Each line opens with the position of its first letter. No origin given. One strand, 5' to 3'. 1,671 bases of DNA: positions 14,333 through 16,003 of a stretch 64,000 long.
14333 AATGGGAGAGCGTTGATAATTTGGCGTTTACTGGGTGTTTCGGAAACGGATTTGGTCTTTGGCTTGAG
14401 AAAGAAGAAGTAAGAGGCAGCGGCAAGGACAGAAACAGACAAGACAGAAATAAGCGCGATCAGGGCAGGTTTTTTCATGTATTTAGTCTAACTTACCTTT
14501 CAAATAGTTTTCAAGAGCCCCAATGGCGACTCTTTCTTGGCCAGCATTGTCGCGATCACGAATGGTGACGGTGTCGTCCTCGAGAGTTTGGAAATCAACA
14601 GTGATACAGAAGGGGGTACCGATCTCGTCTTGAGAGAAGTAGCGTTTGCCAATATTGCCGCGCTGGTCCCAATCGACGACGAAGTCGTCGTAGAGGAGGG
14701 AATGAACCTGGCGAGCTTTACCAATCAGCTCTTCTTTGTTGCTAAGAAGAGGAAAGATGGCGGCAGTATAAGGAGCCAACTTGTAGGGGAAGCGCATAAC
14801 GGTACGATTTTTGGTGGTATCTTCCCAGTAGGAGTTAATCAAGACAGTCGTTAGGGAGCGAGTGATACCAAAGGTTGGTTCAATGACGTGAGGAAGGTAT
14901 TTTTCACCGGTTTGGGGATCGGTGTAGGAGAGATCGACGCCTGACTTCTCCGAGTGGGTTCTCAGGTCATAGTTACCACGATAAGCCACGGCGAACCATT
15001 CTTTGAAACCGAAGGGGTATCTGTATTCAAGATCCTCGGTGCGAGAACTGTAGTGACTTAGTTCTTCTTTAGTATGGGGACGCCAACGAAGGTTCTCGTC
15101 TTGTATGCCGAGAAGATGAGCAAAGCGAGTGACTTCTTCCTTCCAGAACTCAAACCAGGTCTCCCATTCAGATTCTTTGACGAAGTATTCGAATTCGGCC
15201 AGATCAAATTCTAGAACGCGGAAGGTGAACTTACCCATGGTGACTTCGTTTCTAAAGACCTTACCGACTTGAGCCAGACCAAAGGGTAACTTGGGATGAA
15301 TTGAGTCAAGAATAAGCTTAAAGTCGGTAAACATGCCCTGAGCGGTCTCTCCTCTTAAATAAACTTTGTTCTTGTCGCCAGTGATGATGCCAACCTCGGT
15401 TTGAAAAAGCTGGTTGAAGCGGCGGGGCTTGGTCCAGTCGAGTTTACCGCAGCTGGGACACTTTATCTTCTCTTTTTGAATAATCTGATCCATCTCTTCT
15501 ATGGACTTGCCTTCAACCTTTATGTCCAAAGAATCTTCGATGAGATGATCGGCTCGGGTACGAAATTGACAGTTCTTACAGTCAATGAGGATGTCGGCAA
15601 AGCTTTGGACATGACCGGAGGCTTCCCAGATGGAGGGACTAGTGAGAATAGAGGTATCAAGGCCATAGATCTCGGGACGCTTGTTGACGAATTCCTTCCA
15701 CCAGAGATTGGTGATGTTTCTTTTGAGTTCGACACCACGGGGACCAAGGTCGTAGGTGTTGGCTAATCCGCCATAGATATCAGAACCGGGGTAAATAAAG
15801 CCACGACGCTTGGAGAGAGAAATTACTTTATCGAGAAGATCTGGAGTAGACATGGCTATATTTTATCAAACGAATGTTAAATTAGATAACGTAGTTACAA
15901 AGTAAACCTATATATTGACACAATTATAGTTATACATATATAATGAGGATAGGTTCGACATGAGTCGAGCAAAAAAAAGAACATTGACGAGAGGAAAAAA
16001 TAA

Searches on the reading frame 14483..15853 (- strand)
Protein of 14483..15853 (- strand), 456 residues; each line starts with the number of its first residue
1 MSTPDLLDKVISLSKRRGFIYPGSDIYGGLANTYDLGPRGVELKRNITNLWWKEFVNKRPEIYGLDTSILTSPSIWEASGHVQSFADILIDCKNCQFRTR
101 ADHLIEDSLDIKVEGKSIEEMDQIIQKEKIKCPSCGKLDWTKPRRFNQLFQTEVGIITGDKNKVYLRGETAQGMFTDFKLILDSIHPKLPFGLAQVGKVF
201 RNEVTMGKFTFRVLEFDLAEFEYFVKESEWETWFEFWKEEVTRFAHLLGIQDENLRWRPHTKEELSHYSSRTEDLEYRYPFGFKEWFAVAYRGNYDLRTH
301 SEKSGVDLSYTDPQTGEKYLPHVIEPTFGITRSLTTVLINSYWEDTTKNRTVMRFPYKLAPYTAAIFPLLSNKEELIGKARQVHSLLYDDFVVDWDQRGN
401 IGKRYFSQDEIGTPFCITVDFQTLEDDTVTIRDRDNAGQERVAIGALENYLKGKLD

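Call 103: search_protein_families(library=pfam, proteins=[window:14483-15853:-, L021:226-1866:+, L021:5347-7188:+], max_evalue=0.01)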
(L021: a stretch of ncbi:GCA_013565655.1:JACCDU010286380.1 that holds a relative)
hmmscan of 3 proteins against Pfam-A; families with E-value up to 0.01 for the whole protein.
window:14483-15853:- (456 aa): 2 families
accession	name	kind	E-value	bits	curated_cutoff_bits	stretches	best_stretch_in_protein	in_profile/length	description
PF03129.25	HGTP_anticodon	-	2.7e-16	59.9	21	1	364-452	2-92/94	Anticodon binding domain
PF00587.30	tRNA-synt_2b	-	1.3e-06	29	29.3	1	162-338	9-176/179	tRNA synthetase class II core domain (G, H, P, S and T)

L021:226-1866:+ (546 aa): 0 families

L021:5347-7188:+ (613 aa): 0 families
